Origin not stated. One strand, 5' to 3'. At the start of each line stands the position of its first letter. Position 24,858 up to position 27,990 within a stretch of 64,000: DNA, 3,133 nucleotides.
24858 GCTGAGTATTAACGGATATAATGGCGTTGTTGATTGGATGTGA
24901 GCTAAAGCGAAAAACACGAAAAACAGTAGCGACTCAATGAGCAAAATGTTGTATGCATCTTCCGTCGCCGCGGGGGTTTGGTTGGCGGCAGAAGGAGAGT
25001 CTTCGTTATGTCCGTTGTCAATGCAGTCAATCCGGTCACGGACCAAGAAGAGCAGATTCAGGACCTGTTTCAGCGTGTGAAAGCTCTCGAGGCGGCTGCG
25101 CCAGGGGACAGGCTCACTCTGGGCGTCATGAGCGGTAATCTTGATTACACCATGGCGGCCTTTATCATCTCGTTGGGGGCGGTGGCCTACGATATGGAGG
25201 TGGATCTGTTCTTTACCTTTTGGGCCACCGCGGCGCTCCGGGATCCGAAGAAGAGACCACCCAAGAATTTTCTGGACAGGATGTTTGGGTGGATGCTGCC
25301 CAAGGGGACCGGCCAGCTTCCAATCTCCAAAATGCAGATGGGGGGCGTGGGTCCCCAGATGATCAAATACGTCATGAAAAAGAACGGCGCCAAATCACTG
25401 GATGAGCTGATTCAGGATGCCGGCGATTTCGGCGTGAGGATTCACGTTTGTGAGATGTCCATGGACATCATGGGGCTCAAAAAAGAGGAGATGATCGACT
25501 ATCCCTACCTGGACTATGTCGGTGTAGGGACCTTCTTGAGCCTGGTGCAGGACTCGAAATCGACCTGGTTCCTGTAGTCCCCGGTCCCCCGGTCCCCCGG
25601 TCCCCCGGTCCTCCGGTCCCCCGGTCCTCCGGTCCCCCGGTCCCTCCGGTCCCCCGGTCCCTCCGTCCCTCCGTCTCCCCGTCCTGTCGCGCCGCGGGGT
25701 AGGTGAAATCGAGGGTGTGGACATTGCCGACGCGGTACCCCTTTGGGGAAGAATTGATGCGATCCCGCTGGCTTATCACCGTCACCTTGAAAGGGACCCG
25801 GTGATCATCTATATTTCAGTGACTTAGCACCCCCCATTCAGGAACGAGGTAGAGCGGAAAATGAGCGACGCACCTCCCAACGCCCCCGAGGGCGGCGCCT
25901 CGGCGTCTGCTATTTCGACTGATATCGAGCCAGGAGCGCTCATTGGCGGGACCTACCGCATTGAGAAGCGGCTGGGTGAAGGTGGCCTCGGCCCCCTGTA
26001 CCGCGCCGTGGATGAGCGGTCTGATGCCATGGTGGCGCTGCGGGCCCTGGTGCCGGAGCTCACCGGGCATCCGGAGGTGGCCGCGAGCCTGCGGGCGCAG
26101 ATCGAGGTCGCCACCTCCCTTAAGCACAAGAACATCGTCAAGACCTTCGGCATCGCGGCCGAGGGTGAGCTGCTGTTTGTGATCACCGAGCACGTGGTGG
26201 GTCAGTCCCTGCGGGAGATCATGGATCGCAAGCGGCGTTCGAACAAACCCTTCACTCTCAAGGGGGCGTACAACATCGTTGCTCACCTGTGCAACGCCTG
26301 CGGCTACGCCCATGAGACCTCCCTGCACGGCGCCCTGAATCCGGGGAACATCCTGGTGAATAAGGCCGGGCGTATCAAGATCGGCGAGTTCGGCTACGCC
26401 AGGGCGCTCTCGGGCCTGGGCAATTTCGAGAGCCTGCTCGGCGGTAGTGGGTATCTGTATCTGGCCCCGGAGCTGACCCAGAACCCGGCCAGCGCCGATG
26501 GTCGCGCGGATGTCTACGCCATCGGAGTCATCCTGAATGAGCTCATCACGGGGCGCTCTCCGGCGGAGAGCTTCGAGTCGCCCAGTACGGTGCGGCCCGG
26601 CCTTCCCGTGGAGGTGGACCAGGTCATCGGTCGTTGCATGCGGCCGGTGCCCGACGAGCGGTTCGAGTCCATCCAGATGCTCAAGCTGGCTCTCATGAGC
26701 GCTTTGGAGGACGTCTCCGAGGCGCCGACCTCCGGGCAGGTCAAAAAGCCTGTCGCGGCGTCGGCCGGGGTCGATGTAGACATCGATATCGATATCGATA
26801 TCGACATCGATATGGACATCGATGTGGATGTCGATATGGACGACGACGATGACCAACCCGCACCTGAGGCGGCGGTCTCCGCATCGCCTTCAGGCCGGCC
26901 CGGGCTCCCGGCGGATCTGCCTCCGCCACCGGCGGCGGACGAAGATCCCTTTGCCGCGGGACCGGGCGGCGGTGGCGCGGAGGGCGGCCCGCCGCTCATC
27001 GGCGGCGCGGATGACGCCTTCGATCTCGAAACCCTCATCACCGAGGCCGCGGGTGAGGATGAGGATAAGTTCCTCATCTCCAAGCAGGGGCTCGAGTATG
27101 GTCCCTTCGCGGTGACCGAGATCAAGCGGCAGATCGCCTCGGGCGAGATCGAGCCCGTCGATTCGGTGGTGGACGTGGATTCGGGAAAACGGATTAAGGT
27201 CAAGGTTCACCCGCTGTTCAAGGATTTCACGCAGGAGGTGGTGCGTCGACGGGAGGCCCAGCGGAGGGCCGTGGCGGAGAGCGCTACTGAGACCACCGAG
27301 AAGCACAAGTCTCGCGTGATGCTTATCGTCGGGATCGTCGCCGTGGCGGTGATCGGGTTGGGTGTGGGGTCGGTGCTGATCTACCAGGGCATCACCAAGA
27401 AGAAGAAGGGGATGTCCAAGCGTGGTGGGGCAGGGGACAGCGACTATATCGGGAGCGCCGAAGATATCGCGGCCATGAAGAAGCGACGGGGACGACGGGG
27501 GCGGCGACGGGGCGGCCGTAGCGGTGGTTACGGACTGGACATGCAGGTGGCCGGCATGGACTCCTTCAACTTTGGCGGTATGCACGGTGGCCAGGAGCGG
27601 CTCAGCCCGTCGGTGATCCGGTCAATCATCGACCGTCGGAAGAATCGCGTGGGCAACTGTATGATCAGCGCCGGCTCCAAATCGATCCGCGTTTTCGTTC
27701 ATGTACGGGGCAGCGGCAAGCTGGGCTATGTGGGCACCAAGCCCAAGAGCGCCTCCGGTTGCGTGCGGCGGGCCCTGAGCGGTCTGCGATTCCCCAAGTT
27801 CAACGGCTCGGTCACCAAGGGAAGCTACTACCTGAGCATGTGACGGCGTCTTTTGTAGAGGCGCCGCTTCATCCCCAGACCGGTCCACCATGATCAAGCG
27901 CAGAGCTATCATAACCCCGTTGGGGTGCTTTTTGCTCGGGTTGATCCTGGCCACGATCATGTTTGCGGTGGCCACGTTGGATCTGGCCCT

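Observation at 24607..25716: A 1.1 kb low-GC segment carrying a DsrE-family gene is bracketed by 28-bp imperfect direct repeats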

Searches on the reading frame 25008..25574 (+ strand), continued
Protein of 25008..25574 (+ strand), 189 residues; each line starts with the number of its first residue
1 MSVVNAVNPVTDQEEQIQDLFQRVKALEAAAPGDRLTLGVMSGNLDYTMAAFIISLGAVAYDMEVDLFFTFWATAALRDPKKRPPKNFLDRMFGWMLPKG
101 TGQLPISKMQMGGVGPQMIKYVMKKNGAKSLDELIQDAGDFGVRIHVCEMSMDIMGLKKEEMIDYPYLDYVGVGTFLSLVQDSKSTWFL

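Call 49: find_homologous_proteins(query=L002:1853-2779:-)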
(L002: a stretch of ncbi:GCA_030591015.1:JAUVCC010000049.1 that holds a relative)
Query L002:1853-2779:- (308 aa): 2612 proteins with E <= 0.001 among 8000 candidates; the best 120 are listed.
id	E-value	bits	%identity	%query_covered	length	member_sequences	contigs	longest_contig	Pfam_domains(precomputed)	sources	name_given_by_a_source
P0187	9.1e-206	700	100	100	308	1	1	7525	PF00881.30,PF14697.12,PF14512.12,PF12797.13,PF12837.13,PF00037.33,PF13484.12,PF12838.13,PF13237.12,PF12800.13,PF13187.12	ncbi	-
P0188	4.1e-173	592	84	99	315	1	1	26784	PF00881.30,PF14697.12,PF14512.12,PF12797.13,PF12837.13,PF00037.33,PF13484.12,PF12838.13,PF13237.12,PF12800.13,PF13187.12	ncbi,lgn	-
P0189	8.7e-171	585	84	99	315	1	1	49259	PF00881.30,PF14697.12,PF14512.12,PF12837.13,PF13484.12,PF12838.13,PF12800.13,PF12797.13,PF00037.33,PF13237.12,PF13183.12,PF13187.12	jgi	jgi:nitroreductase/NAD-dependent dihydropyrimidine dehydrogenase PreA subunit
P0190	8.0e-164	562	81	100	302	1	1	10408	PF00881.30,PF14697.12,PF14512.12,PF12797.13,PF12837.13,PF00037.33,PF13484.12,PF12838.13,PF13237.12,PF13187.12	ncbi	-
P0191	9.4e-164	562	80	100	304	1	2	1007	PF00881.30,PF14697.12,PF14512.12,PF12797.13,PF12837.13,PF00037.33,PF13484.12,PF12838.13,PF13237.12,PF12800.13,PF13187.12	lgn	-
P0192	6.2e-160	549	78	100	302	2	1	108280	PF00881.30,PF14697.12,PF14512.12,PF12837.13,PF13484.12,PF12838.13,PF12800.13,PF12797.13,PF00037.33,PF13237.12,PF13183.12,PF13187.12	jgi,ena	-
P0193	1.6e-159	548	79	100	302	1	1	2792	PF00881.30,PF14697.12,PF14512.12,PF12797.13,PF12837.13,PF00037.33,PF13484.12,PF12838.13,PF13237.12,PF12800.13,PF13187.12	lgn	-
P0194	3.8e-159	547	78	100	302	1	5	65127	PF00881.30,PF14697.12,PF14512.12,PF12797.13,PF12837.13,PF00037.33,PF13484.12,PF12838.13,PF13237.12,PF13187.12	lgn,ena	-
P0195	6.0e-157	539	76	100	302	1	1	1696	PF00881.30,PF14697.12,PF14512.12,PF12837.13,PF13484.12,PF12838.13,PF12797.13,PF00037.33,PF25160.2,PF13237.12,PF13183.12,PF13187.12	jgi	jgi:nitroreductase/NAD-dependent dihydropyrimidine dehydrogenase PreA subunit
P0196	3.7e-156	537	78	100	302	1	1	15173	PF00881.30,PF14697.12,PF14512.12,PF12837.13,PF13484.12,PF12838.13,PF12800.13,PF12797.13,PF00037.33,PF13237.12,PF13183.12,PF13187.12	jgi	jgi:nitroreductase/NAD-dependent dihydropyrimidine dehydrogenase PreA subunit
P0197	5.1e-156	536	77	100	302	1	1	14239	PF00881.30,PF14697.12,PF14512.12,PF12837.13,PF00037.33,PF13484.12,PF12838.13,PF13237.12,PF13187.12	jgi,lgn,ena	-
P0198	9.5e-143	493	72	100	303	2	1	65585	PF00881.30,PF14697.12,PF14512.12,PF12797.13,PF12837.13,PF00037.33,PF13484.12,PF12838.13,PF13237.12,PF13183.12,PF13187.12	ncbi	ncbi:MAG: nitroreductase family protein [bacterium]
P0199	2.5e-136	472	69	100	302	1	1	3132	PF00881.30,PF14512.12,PF12837.13,PF00037.33,PF12838.13,PF13237.12,PF13187.12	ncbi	-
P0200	1.6e-105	370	55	100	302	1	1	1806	PF00881.30,PF14697.12,PF14512.12,PF12797.13,PF12837.13,PF00037.33,PF13484.12,PF12838.13,PF25160.2,PF13237.12,PF13187.12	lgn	-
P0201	3.2e-104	366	54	100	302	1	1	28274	PF00881.30,PF14697.12,PF14512.12,PF12797.13,PF12837.13,PF00037.33,PF12838.13,PF13237.12,PF13187.12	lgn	-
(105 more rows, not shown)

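Call 50: find_encoding_contigs(protein=P0188, flank=5000, max_places=2)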
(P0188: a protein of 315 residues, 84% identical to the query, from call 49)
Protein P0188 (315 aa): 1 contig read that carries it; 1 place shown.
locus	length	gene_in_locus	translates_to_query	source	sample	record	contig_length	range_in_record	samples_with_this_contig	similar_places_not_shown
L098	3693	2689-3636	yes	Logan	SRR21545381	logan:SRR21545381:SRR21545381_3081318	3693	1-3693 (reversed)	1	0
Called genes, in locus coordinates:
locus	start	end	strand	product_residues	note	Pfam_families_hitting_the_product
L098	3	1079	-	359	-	?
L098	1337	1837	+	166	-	PF16697:Yop-YscD_cpl (weak), PF00498:FHA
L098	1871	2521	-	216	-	-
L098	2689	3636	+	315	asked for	PF12797:Fer4_2 (faint), PF13237:Fer4_10 (weak), PF14697:Fer4_21 (weak), PF00037:Fer4 (weak), PF12837:Fer4_6 (weak), PF12838:Fer4_7, PF13187:Fer4_9, PF00881:Nitroreductase, +3 more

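Call 51: find_encoding_contigs(protein=P0189, flank=5000, max_places=2)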
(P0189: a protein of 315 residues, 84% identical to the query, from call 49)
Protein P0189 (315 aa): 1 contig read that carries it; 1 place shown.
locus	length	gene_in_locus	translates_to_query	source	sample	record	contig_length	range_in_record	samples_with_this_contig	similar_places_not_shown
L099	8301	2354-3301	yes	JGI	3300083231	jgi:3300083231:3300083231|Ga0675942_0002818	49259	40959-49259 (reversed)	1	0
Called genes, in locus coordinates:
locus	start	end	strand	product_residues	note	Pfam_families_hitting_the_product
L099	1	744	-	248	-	?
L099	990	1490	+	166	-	PF16697:Yop-YscD_cpl (weak), PF00498:FHA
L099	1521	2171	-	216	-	-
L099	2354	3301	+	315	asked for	PF12797:Fer4_2 (faint), PF13183:Fer4_8 (faint), PF14697:Fer4_21 (faint), PF00037:Fer4 (faint), PF12838:Fer4_7, PF13187:Fer4_9, PF13237:Fer4_10 (weak), PF00881:Nitroreductase, +4 more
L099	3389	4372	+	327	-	-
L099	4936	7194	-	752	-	PF05226:CHASE2, PF00211:Guanylate_cyc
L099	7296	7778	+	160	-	-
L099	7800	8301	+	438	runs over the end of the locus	PF00999:Na_H_Exchanger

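Call 57: search_protein_families(library=pfam, proteins=[L002:3800-4453:+, L002:4545-5111:+], max_evalue=0.01)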
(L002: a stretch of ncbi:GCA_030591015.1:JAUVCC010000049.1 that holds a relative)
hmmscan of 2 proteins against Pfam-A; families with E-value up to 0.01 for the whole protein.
L002:3800-4453:+ (218 aa): 0 families

L002:4545-5111:+ (189 aa): 0 families

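Call 85: search_dna_similar(query=window:25008-25574:+, collection=plasmids, mode=protein, max_rows=8)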
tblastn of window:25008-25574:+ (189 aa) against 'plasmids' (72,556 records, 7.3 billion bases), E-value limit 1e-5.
Records with a match: 124; places in all: 133; records where one place covers at least 80% of the query: 88.
Best place of each record, by identity: <60% 124.
By first word of the organism name: Staphylococcus 31; Clostridium 9; Halobacterium 9; Haloarcula 8; Haladaptatus 6; Natrinema 5; Paenibacillus 4; Bacillus 4; Cytobacillus 4; Halomicrobium 4; and 34 more.
By predicted mobility (MOB-suite, as given by PLSDB): non-mobilizable 111; mobilizable 12; conjugative 1.
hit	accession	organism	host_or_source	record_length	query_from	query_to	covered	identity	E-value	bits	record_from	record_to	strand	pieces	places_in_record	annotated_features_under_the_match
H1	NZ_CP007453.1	Peptoclostridium acidaminophilum DSM 3953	black mud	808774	22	189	89%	45.6%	4e-36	139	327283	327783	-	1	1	CoA-disulfide reductase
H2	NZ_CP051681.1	Cohnella herbarum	cell culture,Fermented liquor based on ...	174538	34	189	83%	49.0%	2e-40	152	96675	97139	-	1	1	DsrE/DsrF/DrsH-like family protein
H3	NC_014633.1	Ilyobacter polytropus DSM 2926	marine mud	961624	25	189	87%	45.2%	8e-36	139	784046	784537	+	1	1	CoA-disulfide reductase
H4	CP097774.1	Paenibacillus polymyxa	Cell culture,Rizosphere soil sample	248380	28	189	86%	45.4%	2e-36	140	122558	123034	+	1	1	DsrE/DsrF/DrsH-like family protein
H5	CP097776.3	Paenibacillus polymyxa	Cell culture,Rizosphere soil sample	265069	28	189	86%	45.4%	2e-36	140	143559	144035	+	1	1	DsrE/DsrF/DrsH-like family protein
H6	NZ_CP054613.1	Paenibacillus cellulosilyticus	cell culture,soil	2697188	29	189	85%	45.1%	1e-36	141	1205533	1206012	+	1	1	none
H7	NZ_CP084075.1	Fusobacterium vincentii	-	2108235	35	189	82%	45.2%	2e-35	138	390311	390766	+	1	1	none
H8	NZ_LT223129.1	Staphylococcus xylosus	bovine mastitis milk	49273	5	189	98%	37.6%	2e-27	115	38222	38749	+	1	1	cstA: persulfide response sulfurtransferase CstA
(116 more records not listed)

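Call 86: search_dna_similar(query=window:25008-25574:+, collection=phages, mode=protein, max_rows=5)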
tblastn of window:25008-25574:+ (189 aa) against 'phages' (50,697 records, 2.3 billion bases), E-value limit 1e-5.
Records with a match: 4; places in all: 4; records where one place covers at least 80% of the query: 4.
Best place of each record, by identity: <60% 4.
By first word of the organism name: Staphylococcus 4.
By host as written in the record: Staphylococcus aureus 4.
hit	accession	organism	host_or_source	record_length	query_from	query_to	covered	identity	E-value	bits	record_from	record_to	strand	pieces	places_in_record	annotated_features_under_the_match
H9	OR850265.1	Staphylococcus phage SA 1298 Kay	Staphylococcus aureus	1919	5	189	98%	37.1%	1e-28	116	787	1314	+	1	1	record has no annotation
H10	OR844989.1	Staphylococcus phage SA 1306 Kay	Staphylococcus aureus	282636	5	189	98%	37.1%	2e-28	116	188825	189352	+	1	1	record has no annotation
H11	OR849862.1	Staphylococcus phage SA 1298 Kay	Staphylococcus aureus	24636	14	189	93%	38.5%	2e-29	119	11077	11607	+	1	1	record has no annotation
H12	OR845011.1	Staphylococcus phage SA 1306 Kay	Staphylococcus aureus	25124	14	189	93%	38.5%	2e-29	119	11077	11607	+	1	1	record has no annotation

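Call 87: search_solved_structures(query=window:25008-25574:+, max_evalue=0.001)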
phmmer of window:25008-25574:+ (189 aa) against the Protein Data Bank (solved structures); distinct sequences matched with E-value up to 0.001: 2.
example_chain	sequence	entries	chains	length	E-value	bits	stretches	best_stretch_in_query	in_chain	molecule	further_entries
3pnx_A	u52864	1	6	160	2.8e-24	89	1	35-178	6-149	Putative sulfurtransferase dsrE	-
2qs7_A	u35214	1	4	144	2.1e-12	50.3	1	35-182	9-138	Uncharacterized protein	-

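Call 92: list_cluster_members(proteins=[P0001, P0188, P0002, P0187, P0126, P0125])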
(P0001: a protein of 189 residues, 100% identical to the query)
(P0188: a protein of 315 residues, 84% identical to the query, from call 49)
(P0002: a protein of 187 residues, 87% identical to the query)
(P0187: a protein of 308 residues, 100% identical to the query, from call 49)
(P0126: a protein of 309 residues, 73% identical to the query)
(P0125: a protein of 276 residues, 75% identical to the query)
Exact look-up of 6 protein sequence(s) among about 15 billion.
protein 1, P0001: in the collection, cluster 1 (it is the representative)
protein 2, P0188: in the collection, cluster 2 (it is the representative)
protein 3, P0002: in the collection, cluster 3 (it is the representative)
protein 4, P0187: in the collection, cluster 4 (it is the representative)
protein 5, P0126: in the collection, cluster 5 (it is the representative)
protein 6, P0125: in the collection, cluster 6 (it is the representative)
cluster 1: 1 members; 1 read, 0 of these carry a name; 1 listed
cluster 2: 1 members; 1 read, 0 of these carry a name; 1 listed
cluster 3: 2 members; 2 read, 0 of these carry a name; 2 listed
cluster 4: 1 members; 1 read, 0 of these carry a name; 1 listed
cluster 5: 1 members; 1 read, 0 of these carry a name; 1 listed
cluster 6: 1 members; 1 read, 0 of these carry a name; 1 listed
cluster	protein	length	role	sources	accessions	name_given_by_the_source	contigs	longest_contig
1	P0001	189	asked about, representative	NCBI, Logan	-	-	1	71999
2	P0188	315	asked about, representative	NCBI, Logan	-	-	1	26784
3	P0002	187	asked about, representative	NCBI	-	-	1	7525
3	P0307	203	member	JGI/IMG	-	-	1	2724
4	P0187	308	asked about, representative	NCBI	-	-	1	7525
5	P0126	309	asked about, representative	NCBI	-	-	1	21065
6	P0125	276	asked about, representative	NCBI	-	-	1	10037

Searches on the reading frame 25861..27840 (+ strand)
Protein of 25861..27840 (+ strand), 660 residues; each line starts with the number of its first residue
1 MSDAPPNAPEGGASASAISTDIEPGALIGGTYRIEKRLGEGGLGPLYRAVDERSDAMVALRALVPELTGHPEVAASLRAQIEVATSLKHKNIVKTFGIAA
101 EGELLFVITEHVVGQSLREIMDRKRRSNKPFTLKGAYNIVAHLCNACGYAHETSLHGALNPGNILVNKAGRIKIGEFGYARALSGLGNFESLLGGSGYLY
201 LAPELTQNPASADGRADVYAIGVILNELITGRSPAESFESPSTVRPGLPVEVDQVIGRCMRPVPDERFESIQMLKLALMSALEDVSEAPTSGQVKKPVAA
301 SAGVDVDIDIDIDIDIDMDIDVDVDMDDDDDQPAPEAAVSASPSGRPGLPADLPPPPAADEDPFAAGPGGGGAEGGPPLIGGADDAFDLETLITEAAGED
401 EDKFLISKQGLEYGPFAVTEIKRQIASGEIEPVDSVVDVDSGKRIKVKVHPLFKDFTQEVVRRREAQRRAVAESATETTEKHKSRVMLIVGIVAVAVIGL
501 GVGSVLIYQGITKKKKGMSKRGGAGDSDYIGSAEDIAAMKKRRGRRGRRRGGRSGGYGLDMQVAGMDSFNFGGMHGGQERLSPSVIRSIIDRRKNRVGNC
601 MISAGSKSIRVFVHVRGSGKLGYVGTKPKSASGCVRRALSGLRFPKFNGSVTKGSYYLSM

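Call 10: search_protein_families(library=pfam, proteins=[window:25861-27840:+], max_evalue=0.01)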
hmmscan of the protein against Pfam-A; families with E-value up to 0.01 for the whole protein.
window:25861-27840:+ (660 aa): 2 families
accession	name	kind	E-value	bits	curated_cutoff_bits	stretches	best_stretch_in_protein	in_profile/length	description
PF00069.31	Pkinase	-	6.3e-29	101.6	31.7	1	32-237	1-199/263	Protein kinase domain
PF07714.23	PK_Tyr_Ser-Thr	-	1.3e-22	80.8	23.1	1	34-241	3-211/258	Protein tyrosine and serine/threonine kinase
